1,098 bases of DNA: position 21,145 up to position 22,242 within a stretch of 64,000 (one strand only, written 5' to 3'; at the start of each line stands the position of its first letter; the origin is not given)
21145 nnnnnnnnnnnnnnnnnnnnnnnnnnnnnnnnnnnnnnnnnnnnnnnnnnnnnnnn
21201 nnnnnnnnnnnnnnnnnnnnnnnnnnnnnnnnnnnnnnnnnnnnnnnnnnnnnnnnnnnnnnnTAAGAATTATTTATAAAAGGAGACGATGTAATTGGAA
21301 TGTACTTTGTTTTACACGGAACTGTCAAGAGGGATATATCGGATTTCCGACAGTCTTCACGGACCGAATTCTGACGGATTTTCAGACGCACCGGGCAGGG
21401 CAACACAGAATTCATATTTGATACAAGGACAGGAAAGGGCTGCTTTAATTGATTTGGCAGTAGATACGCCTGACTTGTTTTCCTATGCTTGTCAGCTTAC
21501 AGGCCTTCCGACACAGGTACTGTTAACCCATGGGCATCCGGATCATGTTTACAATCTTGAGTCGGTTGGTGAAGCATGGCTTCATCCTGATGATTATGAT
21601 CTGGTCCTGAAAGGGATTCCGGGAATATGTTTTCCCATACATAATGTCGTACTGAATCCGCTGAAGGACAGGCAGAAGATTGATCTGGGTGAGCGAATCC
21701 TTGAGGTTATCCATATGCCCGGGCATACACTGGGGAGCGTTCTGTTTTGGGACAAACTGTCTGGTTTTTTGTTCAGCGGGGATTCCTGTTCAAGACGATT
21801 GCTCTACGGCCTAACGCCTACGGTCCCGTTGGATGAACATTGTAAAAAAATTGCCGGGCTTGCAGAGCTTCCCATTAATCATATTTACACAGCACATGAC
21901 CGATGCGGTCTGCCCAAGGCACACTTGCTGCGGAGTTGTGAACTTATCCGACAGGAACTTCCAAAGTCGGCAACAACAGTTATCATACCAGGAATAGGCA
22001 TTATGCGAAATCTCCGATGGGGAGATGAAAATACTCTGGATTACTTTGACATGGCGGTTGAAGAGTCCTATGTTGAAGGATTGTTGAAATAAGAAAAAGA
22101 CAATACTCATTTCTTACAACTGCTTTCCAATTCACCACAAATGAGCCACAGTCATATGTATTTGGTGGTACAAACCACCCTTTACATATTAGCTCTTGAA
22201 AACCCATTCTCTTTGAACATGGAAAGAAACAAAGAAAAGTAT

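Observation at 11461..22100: Horizontally acquired cytoplasmic glycoside/phenolic-ester utilisation locus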

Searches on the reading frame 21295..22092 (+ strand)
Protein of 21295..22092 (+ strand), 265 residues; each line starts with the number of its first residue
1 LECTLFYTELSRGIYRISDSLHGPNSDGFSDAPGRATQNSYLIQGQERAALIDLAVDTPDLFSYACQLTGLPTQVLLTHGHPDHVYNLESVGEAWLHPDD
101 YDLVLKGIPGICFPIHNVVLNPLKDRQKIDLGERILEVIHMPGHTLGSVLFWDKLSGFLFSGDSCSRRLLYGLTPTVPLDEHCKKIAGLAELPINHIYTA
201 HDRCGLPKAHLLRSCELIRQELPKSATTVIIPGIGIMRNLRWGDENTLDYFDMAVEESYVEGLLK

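Call 3: search_protein_families(library=pfam, proteins=[window:21295-22092:+])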
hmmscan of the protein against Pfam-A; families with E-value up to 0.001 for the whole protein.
window:21295-22092:+ (265 aa): 1 family
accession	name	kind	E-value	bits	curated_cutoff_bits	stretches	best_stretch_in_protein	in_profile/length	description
PF00753.33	Lactamase_B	-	7.3e-15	55.9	22.7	1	37-163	5-149/196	Metallo-beta-lactamase superfamily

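Call 4: search_protein_families(library=ncbifam, proteins=[window:21295-22092:+])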
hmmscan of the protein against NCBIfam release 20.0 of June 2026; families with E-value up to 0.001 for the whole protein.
window:21295-22092:+ (265 aa): 8 families
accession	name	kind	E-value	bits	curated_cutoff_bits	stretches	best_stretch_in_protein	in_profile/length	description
TIGR03413.1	GSH_gloB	equivalog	6e-11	42.2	200.8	1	41-164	13-127/248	hydroxyacylglutathione hydrolase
TIGR04558.1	SoxH_rel_PQQ_1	hypoth_equivalog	1.6e-06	27.4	300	1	126-201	139-213/285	quinoprotein relay system zinc metallohydrolase 1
NF012229.1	bla_class_B_core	domain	1.7e-06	28.3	100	1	38-152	15-137/139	metallo-beta-lactamase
TIGR04559.1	SoxH_rel_PQQ_2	hypoth_equivalog_domain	2.1e-06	27.4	280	0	123-164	135-177/283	quinoprotein relay system zinc metallohydrolase 2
NF041804.1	MBL_fold_SolJ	exception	3.3e-05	23.2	350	1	34-164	14-139/224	solanimycin biosynthesis MBL-fold hydrolase SolJ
NF012101.1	blaGOB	exception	0.00023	20.6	560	1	122-152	153-183/290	GOB family subclass B3 metallo-beta-lactamase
NF007597.0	PRK10241.1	equivalog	0.00027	20.3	421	1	67-164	41-128/251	hydroxyacylglutathione hydrolase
NF033105.1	bla_subclass_B3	equivalog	0.00038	19.8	240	0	122-151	124-153/257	subclass B3 metallo-beta-lactamase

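Call 22: search_solved_structures(query=window:21295-22092:+, max_evalue=0.001)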
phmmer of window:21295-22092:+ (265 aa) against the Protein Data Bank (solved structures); distinct sequences matched with E-value up to 0.001: 5.
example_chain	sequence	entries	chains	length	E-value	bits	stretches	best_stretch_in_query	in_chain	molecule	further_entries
2zwr_A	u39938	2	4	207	8.9e-11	44.9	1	34-167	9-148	Metallo-beta-lactamase superfamily protein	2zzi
2xf4_A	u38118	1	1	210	2.1e-10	43.7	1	38-165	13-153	HYDROXYACYLGLUTATHIONE HYDROLASE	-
7ev5_A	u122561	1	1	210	5.3e-07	32.5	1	36-167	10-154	Lactamase_B domain-containing protein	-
2zo4_A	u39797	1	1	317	1.2e-06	31.3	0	122-201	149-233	Metallo-beta-lactamase family protein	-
8ewo_A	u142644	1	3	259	7.5e-06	28.8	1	72-202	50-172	PA1813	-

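Call 57: find_homologous_proteins(query=window:21307-22092:+, max_evalue=1e-10)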
Query window:21307-22092:+ (261 aa): 51 proteins with E <= 1e-10 among 724 candidates.
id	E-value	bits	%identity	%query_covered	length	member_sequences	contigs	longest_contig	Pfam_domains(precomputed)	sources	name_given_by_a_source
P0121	1.8e-176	603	99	100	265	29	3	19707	PF00753.34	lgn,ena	-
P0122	7.9e-107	375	64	98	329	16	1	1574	PF25788.3,PF00753.34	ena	-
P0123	8.8e-107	375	64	98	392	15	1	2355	PF25788.3,PF00753.34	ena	-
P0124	1.3e-101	358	59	98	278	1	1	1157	PF00753.34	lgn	-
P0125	1.1e-100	355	59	98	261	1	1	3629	PF00753.34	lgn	-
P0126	1.1e-100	355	61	99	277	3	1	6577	PF00753.34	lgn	-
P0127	1.2e-100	354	60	98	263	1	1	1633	PF12706.14,PF00753.34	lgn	-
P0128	1.1e-98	348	57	98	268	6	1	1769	PF00753.34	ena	-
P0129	9.7e-98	345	59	98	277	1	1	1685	PF00753.34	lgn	-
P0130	1.2e-97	345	58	97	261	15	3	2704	PF00753.34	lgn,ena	-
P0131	1.8e-97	344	63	93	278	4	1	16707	PF00753.34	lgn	-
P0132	2.1e-94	334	72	76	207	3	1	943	PF12706.14,PF00753.34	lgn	-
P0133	2.0e-92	328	57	98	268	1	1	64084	PF00753.34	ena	-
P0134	5.8e-92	326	70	75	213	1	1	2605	PF00753.34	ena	-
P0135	1.3e-87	312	54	98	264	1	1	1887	PF00753.34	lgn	-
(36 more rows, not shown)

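Call 69: predict_structure(alignment_id=A2)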
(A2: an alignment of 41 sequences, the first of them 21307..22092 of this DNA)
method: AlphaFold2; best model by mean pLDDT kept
length: 261 residues; sequences in the alignment: 41
mean_pLDDT: 96.3   pTM: 0.93
mean pLDDT of the five models: 96.3, 95.7, 95.1, 94.1, 94.0
residues with pLDDT >= 90: 244; 70-90: 17; 50-70: 0; < 50: 0
segments of 3 or more residues with pLDDT < 50: none
pLDDT, mean of each block of 10 residues (from residue 1): 96 93 92 97 98 97 98 98 97 98 93 97 98 98 98 98 96 97 98 97 98 98 92 96 97 93 85
secondary structure, 60 per line:
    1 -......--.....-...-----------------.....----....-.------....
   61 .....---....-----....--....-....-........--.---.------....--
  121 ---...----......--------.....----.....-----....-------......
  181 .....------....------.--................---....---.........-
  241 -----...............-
elements in order: E2-7 E10-14 E36-40 E45-48 H57-65 E69-72 H84-87 E89-92 H94-101 E115-118 E124-126 E131-136 E145-149 E154-158 E164-167 H175-185 E192-195 H205-220 E224-227 E231-239 E246-252 H253-260

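Call 72: fold_search(model_id=the predicted structure, library=pdb)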
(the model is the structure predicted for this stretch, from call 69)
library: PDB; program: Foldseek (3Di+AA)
matches with E <= 10: 881; with E <= 0.001: 631
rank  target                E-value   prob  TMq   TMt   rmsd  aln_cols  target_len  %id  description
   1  4ad9_A                1.2e-11  1.00  0.60  0.55   5.8       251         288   18  Crystal structure of human LACTB2. (released 2012-02-01)
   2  2zo4                  1.5e-11  1.00  0.56  0.49   6.0       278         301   22  Crystal structure of metallo-beta-lactamase family protein TTHA1429 from Thermus thermophilus HB8 (released 2009-03-17)
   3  4ad9_C                2.2e-11  1.00  0.58  0.53   6.4       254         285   18  Crystal structure of human LACTB2. (released 2012-02-01)
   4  4ad9_E                3.0e-11  1.00  0.60  0.55   6.0       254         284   18  Crystal structure of human LACTB2. (released 2012-02-01)
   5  4ad9_B                3.2e-11  1.00  0.60  0.56   5.8       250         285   18  Crystal structure of human LACTB2. (released 2012-02-01)
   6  2zwr_B                4.9e-11  1.00  0.57  0.70   2.9       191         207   27  Crystal structure of TTHA1623 from thermus thermophilus HB8 (released 2009-10-06)
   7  2zwr_A                6.6e-11  1.00  0.56  0.71   3.8       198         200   27  Crystal structure of TTHA1623 from thermus thermophilus HB8 (released 2009-10-06)
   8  5acs_A                6.6e-11  1.00  0.57  0.66   4.9       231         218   18  Y233A-Investigation of the impact from residues W228 and Y233 in the metallo-beta-lactamase GIM-1 (released 2015-12-23)
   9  7ev5                  8.9e-11  1.00  0.48  0.58   5.4       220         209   20  Crystal structure of BLEG-1 B3 metallo-beta-lactamase (released 2021-09-08)
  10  2xf4                  9.5e-11  1.00  0.55  0.67   3.3       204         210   25  Crystal structure of Salmonella enterica serovar typhimurium YcbL (released 2010-07-28)
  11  5acp_A                1.2e-10  1.00  0.57  0.66   4.8       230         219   17  W228R-Investigation of the impact from residues W228 and Y233 in the metallo-beta-lactamase GIM-1 (released 2015-12-23)
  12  6uxu_A                1.3e-10  1.00  0.60  0.53   5.5       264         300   19  X-ray Crystal Structure of Chlorothalonil Dehalogenase: Analyzing the Catalytic Mechanism of Hydrolytic Dehalogenation (released 2020-05-13)
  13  1a7t_A                1.5e-10  1.00  0.63  0.71   4.8       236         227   16  METALLO-BETA-LACTAMASE WITH MES (released 1998-06-17)
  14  5acq_A                1.8e-10  1.00  0.58  0.68   4.7       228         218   18  W228A-Investigation of the impact from residues W228 and Y233 in the metallo-beta-lactamase GIM-1 (released 2015-12-23)
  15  9hny_FL               2.1e-10  1.00  0.55  0.47   7.3       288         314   19  Mitoribosomal small subunit in complex with Mettl15 and Mettl17 (released 2025-03-26)
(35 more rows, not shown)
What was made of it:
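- On MBL-fold metallo-hydrolase: The AF2 model has pLDDT 96 and matches MBL structures with probability 1.0 (calls 69, 72).
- On Glyoxalase II (hydroxyacylglutathione hydrolase): TM to glyoxalase II structures is at most 0.5 (call 72).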

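Call 77: find_encoding_contigs(protein=P0123, flank=5000, max_places=4)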
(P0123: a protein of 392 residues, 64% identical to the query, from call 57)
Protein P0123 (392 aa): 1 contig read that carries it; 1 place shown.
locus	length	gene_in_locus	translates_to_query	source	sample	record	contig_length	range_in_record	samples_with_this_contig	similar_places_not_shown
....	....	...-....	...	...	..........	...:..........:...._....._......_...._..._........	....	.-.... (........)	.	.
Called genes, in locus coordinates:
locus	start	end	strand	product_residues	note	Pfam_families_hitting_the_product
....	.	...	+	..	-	?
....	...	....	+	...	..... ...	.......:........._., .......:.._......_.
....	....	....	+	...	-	?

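Call 78: find_encoding_contigs(protein=P0122, flank=5000, max_places=4)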
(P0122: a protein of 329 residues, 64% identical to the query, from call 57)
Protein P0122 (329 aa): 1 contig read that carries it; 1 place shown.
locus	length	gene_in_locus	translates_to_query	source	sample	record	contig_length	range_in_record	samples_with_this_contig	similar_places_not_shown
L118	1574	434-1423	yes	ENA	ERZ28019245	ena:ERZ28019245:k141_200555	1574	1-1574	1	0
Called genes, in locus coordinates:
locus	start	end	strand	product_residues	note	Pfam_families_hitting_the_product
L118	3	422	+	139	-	?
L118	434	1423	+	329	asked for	PF00753:Lactamase_B, PF25788:Ig_Rha78A_N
